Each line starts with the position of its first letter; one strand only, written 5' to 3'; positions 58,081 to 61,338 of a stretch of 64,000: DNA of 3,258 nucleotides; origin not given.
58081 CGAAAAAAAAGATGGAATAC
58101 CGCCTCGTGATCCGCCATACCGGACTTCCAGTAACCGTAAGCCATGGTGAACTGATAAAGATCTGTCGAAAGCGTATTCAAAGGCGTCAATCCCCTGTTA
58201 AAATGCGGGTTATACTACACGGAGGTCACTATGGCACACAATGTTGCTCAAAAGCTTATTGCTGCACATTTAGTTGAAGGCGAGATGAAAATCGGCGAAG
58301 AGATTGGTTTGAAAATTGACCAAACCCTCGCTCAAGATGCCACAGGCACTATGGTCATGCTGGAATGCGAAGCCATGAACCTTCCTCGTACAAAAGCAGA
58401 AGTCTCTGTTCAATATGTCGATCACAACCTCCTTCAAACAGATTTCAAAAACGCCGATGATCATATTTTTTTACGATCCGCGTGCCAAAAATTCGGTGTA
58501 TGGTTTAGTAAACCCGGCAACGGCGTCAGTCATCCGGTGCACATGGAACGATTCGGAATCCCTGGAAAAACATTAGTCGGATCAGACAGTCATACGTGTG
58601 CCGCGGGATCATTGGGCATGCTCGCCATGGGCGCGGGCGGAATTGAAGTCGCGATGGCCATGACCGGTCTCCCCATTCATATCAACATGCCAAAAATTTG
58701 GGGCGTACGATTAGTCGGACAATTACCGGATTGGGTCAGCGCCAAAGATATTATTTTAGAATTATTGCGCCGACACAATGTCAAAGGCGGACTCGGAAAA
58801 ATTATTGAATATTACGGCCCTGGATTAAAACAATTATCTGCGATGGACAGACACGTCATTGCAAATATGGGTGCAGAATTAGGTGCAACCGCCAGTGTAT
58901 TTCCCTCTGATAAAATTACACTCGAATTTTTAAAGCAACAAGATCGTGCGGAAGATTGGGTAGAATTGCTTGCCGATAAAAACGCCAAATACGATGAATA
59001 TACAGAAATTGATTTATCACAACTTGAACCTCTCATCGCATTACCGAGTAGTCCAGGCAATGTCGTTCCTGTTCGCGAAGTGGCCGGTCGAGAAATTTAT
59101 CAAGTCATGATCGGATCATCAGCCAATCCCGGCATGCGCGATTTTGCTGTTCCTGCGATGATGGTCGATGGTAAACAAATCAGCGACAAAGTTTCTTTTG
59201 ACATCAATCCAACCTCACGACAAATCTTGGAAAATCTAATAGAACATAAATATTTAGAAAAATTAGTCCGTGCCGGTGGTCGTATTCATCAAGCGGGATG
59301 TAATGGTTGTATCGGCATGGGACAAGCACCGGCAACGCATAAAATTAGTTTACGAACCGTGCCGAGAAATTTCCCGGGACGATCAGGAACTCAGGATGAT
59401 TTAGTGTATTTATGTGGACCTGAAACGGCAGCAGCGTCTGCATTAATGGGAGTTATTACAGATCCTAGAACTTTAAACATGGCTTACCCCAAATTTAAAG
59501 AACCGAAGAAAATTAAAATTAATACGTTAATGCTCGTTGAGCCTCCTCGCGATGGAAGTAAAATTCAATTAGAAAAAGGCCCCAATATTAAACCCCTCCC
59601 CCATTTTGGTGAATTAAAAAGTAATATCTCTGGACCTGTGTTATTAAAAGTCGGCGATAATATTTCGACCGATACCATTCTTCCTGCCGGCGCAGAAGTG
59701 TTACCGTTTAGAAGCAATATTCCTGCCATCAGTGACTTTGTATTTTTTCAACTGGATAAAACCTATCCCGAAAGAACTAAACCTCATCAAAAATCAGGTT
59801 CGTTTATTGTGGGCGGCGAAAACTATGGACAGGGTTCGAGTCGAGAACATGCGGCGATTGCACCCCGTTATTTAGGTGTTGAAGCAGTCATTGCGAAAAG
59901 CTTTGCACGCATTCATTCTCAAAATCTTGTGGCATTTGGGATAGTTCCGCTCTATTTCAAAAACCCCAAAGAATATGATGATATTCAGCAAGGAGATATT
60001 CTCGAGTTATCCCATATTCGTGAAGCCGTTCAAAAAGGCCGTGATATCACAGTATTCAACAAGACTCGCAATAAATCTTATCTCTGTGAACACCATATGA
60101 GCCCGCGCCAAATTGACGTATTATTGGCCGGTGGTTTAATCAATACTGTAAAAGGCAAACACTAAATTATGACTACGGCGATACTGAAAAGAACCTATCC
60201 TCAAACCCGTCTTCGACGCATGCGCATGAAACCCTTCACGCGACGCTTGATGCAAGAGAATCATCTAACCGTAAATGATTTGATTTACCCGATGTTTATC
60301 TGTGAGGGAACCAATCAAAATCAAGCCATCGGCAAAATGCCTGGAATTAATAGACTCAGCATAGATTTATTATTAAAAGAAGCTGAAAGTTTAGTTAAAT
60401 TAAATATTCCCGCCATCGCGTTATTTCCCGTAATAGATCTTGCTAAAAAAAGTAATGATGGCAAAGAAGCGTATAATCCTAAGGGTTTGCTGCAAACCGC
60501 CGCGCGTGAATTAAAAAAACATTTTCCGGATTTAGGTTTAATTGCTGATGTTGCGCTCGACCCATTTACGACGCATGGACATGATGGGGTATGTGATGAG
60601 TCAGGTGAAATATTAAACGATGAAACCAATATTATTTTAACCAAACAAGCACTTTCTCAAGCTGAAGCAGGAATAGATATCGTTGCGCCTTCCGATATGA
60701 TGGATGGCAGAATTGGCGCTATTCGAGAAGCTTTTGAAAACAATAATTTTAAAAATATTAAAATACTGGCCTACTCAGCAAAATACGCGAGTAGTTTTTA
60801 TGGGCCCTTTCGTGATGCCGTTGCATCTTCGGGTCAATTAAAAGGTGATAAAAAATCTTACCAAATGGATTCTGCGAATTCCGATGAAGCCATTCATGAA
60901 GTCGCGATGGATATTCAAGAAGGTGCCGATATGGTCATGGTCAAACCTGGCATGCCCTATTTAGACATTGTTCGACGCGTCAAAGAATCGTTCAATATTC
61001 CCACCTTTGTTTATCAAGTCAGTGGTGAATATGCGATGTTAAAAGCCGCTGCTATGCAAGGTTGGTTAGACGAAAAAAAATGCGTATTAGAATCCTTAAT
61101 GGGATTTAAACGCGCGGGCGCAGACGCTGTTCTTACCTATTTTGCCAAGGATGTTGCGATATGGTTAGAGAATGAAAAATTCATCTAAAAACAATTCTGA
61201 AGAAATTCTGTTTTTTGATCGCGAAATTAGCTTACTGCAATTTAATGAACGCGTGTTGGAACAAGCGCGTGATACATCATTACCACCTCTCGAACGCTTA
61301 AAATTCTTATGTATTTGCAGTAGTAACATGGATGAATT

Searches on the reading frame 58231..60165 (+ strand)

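Call 25: search_protein_families(library=pfam, proteins=[window:58231-60165:+], max_evalue=0.001)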
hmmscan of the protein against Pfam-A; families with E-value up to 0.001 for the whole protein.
window:58231-60165:+ (644 aa): 2 families
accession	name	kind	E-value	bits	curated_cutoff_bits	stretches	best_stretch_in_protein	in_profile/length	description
PF00330.25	Aconitase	-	2.1e-93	314.3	28.7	2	8-284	2-306/463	Aconitase family (aconitate hydratase)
PF00694.25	Aconitase_C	-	4.4e-22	79.3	22.8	1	521-578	73-130/131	Aconitase C-terminal domain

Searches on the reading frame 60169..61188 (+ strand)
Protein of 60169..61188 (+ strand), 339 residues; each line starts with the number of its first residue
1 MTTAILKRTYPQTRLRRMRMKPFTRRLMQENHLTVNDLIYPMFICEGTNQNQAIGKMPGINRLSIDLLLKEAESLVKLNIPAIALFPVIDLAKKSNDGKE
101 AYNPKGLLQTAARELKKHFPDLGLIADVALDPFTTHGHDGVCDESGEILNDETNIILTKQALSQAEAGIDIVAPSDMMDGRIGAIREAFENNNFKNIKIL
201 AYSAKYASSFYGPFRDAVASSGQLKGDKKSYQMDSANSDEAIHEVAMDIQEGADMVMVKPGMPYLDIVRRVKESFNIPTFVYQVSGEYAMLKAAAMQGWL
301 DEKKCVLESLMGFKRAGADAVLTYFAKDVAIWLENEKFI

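Call 25: search_protein_families(library=pfam, proteins=[window:60169-61188:+], max_evalue=0.001)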
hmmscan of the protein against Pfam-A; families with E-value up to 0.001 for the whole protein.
window:60169-61188:+ (339 aa): 1 family
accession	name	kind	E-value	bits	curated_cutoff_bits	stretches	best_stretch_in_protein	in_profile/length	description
PF00490.27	ALAD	-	3.6e-140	467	24.6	1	13-332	2-317/317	Delta-aminolevulinic acid dehydratase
